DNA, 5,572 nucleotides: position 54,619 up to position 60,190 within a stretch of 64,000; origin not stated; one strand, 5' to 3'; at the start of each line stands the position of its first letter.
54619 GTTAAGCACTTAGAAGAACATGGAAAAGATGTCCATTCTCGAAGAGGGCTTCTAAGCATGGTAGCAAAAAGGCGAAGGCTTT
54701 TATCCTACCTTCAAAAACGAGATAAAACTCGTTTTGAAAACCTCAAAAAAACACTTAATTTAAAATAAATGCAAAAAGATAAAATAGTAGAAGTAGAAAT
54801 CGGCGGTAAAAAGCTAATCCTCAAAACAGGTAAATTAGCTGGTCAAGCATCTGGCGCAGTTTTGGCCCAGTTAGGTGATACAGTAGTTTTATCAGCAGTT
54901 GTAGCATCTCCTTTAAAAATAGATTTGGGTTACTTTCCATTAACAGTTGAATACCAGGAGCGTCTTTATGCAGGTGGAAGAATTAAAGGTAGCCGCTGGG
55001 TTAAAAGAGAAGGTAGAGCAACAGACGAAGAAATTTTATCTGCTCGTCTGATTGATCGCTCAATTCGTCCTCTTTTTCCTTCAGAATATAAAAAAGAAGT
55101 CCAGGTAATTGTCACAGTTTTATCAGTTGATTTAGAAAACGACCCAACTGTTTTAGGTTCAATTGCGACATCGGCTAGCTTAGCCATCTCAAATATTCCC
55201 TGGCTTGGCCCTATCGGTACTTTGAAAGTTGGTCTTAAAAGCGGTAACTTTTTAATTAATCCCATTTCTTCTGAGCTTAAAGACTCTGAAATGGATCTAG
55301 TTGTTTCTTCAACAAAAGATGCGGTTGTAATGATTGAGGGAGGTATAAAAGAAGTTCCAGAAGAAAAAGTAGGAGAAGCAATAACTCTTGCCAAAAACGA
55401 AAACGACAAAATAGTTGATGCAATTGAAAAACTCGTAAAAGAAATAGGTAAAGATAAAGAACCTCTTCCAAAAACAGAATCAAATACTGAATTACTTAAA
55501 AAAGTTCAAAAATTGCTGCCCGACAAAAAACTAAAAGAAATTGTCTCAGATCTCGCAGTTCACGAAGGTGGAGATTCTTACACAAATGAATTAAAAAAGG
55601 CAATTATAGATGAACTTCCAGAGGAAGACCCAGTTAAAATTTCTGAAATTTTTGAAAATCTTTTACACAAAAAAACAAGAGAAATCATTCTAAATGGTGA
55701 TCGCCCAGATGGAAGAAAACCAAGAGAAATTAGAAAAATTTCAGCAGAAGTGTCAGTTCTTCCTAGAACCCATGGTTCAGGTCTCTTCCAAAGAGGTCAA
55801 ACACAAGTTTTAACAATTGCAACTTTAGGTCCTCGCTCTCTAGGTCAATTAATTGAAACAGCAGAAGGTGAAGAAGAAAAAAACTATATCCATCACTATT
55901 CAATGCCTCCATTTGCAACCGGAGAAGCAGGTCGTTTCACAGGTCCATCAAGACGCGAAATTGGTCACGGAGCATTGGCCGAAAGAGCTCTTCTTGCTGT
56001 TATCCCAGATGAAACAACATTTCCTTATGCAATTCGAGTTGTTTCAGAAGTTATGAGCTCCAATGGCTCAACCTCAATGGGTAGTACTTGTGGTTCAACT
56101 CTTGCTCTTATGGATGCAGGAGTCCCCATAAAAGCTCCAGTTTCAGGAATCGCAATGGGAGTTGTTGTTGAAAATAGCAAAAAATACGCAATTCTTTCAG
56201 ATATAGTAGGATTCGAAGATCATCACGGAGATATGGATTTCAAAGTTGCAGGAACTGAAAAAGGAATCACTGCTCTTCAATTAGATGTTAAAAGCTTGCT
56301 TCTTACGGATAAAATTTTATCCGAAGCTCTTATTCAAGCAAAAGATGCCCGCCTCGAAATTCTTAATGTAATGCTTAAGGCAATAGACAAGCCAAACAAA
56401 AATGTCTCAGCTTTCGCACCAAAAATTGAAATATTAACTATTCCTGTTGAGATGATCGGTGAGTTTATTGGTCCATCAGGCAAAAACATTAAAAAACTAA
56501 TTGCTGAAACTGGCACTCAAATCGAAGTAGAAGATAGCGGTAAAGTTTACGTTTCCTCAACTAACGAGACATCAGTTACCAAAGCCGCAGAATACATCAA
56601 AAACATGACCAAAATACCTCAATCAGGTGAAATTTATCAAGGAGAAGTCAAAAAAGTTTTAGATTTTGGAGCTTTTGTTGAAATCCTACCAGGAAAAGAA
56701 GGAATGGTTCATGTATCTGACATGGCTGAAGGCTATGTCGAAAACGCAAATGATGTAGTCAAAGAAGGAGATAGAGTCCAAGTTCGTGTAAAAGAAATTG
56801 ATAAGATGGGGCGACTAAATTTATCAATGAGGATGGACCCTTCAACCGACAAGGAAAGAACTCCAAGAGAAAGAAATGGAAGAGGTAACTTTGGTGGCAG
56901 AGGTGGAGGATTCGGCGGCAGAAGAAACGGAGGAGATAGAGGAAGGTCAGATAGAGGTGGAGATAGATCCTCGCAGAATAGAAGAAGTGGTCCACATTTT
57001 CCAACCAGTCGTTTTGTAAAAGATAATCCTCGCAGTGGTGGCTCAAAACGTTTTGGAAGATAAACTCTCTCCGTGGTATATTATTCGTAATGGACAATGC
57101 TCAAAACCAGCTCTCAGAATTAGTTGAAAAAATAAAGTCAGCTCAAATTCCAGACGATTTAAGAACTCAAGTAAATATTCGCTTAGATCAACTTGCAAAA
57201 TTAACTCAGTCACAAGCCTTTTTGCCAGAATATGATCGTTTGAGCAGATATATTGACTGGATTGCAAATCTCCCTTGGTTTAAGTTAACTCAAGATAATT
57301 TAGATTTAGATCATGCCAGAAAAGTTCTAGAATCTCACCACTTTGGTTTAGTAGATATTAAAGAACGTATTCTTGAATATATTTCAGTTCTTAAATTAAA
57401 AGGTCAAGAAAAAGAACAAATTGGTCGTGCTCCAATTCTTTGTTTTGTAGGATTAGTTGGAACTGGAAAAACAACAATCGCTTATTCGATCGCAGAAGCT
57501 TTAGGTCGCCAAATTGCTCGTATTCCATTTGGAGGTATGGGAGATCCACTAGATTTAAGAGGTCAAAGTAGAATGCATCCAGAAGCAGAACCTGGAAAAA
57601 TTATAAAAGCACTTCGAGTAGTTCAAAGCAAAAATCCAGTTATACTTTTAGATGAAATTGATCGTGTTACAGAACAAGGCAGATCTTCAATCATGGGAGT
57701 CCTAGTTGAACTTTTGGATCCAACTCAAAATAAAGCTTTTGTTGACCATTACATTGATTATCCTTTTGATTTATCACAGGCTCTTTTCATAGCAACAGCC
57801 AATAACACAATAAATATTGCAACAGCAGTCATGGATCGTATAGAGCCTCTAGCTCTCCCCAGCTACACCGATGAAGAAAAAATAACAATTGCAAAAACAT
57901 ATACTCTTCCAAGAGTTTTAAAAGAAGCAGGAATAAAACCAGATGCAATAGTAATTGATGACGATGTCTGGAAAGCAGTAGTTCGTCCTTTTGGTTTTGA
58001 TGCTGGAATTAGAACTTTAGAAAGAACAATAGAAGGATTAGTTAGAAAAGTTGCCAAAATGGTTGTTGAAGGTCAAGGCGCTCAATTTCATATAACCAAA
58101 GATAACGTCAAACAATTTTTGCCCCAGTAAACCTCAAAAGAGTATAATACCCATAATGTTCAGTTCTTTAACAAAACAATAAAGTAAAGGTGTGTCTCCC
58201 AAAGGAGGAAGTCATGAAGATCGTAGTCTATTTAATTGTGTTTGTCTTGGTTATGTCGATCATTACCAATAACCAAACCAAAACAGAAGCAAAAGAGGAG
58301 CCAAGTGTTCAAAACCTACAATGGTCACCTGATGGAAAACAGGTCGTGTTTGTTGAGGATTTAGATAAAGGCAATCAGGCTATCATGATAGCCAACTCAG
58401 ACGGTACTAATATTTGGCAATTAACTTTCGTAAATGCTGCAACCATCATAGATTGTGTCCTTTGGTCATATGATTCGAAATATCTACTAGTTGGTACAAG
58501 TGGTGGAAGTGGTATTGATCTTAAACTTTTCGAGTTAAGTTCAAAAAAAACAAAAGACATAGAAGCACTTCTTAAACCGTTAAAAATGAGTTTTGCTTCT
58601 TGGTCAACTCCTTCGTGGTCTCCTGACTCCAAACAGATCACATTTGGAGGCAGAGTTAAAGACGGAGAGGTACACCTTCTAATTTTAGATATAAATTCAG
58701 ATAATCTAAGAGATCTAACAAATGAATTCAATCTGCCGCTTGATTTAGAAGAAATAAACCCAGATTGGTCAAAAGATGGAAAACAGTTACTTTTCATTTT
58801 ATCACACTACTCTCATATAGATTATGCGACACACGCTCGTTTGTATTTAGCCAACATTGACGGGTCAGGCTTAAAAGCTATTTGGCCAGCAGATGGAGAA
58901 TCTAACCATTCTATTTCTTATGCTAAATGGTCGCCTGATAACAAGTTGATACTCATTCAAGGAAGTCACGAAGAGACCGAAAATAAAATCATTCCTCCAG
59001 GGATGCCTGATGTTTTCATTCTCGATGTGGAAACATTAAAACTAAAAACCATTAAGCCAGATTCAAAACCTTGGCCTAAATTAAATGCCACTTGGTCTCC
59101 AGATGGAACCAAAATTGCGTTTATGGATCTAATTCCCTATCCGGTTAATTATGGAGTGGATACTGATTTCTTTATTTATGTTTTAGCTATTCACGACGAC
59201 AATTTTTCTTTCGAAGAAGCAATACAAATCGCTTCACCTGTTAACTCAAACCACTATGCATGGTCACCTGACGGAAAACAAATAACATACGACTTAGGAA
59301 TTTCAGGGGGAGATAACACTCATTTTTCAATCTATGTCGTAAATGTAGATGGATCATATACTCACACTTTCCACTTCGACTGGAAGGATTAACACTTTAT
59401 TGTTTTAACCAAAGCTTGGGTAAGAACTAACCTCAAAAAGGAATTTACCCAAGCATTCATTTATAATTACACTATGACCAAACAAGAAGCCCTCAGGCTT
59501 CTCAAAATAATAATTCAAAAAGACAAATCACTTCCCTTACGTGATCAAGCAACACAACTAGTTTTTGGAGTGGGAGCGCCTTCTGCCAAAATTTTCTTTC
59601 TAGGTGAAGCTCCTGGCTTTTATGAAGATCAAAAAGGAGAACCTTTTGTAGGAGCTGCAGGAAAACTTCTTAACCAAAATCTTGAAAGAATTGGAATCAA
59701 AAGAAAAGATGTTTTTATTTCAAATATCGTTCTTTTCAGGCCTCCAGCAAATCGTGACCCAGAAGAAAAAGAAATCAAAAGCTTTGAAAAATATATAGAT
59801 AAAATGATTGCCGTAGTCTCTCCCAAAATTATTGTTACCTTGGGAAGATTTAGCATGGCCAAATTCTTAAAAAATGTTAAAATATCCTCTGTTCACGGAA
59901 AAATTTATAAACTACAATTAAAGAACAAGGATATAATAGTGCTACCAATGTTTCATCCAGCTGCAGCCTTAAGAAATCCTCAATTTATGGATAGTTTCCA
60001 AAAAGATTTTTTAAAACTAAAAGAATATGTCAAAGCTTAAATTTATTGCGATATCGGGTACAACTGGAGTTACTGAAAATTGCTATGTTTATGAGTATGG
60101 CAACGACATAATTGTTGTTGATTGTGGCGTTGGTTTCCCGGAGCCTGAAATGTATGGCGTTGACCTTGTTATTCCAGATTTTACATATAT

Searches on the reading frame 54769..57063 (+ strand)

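Call 29: search_protein_families(library=pfam, proteins=[window:54769-57063:+], max_evalue=0.001)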
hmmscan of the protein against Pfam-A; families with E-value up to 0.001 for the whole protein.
window:54769-57063:+ (764 aa): 6 families
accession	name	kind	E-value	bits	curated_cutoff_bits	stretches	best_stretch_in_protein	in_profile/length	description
PF01138.27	RNase_PH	-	1e-51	175.2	25.5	2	320-453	1-130/130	3' exoribonuclease family, domain 1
PF00575.29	S1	-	4.8e-18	65.7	22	1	617-688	2-74/74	S1 RNA binding domain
PF03725.20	RNase_PH_C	-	1.6e-15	57.2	20.8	1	148-210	2-66/67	3' exoribonuclease family, domain 2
PF00013.35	KH_1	-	9.9e-11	41.7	21.5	1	555-611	3-65/66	KH domain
PF23459.1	S1_RRP5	-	1e-05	26.5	27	1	619-682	3-66/72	RRP5 S1 domain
PF22675.2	KH-I_KHDC4-BBP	-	0.0005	20.3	30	0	562-600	7-45/76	KHDC4/BBP-like, KH-domain type I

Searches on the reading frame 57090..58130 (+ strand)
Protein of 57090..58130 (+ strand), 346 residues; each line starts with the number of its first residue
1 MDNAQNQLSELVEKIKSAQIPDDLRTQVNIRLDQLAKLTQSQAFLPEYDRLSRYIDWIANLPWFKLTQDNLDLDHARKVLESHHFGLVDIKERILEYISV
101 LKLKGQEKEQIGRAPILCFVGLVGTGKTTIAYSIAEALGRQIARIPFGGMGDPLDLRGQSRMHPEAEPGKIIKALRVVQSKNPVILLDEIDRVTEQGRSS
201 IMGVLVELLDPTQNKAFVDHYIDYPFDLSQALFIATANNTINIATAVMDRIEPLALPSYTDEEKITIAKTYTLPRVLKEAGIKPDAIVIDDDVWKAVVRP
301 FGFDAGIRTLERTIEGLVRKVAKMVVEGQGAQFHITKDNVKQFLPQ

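Call 29: search_protein_families(library=pfam, proteins=[window:57090-58130:+], max_evalue=0.001)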
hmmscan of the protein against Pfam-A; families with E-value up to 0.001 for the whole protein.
window:57090-58130:+ (346 aa): 5 families
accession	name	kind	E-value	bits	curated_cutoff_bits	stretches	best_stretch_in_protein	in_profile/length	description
PF00004.35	AAA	-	4e-16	60.1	21.2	1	117-252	1-124/131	ATPase family associated with various cellular activities (AAA)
PF22667.2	Lon_lid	-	5.8e-12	45.5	27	1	278-329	1-52/57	Lon protease AAA+ ATPase lid domain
PF07728.20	AAA_5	-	1.3e-07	32.2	22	1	117-214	2-95/139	AAA domain (dynein-related subfamily)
PF07726.17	AAA_3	-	8.2e-05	22.9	27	1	121-207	6-88/131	ATPase family associated with various cellular activities (AAA)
PF13173.12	AAA_14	-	0.00083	19.8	27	0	115-195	3-76/129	AAA domain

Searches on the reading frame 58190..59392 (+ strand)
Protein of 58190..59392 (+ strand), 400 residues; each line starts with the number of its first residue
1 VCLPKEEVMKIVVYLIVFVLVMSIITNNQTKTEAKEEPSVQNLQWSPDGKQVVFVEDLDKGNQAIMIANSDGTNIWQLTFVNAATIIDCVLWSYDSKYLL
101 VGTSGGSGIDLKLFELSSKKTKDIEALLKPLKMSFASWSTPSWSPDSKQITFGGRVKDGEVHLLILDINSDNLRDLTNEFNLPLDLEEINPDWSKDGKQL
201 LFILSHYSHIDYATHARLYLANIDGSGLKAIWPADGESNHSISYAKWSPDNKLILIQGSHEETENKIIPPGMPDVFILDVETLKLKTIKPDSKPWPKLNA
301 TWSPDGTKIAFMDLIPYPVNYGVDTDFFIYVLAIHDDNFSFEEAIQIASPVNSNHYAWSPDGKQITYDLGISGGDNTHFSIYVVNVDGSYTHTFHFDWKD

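Call 29: search_protein_families(library=pfam, proteins=[window:58190-59392:+], max_evalue=0.001)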
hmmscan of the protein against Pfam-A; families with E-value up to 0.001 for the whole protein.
window:58190-59392:+ (400 aa): 9 families
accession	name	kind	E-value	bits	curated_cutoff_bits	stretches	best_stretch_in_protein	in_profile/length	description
PF07676.18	PD40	-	8.2e-20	70.7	20.9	0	174-203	2-26/38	WD40-like Beta Propeller Repeat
PF00930.27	DPPIV_N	-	4.2e-11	42.6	22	0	26-58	31-63/354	Dipeptidyl peptidase IV (DPP IV) N-terminal region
PF24797.1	Beta-prop_WDR35_TULP_N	-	7.8e-11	42.1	80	1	34-107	112-179/332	WDR35/TULP4 N-terminal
PF25174.1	Beta-prop_THOC3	-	7.4e-08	32.2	305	0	39-202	4-146/272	THOC3 beta-propeller domain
PF12894.13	ANAPC4_WD40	-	1.9e-07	31.6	22.9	0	63-120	17-71/91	Anaphase-promoting complex subunit 4 WD40 domain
PF08662.17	eIF2A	-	5.2e-06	26.9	20.5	0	22-121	44-137/194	Eukaryotic translation initiation factor eIF2A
PF24807.1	WD40_CDC20-Fz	-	3.6e-05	23.7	200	0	63-121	29-85/292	CDC20/Fizzy WD40 domain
PF00400.38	WD40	-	0.00026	21.9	27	0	87-104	14-31/39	WD domain, G-beta repeat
PF23414.1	Beta-prop_EML_2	-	0.00026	20.9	90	0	31-123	33-116/266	Echinoderm microtubule-associated protein second beta-propeller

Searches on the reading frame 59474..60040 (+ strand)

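Call 72: search_protein_families(library=pfam, proteins=[window:59474-60040:+], max_evalue=0.1)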
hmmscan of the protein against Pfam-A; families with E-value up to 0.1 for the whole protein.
window:59474-60040:+ (188 aa): 2 families
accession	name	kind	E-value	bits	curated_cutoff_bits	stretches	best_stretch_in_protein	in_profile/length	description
PF03167.25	UDG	-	1.2e-32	113.3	24.3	1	31-174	1-128/141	Uracil DNA glycosylase superfamily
PF25418.1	DUF7890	-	0.042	13.9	26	1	1-30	9-37/47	Domain of unknown function (DUF7890)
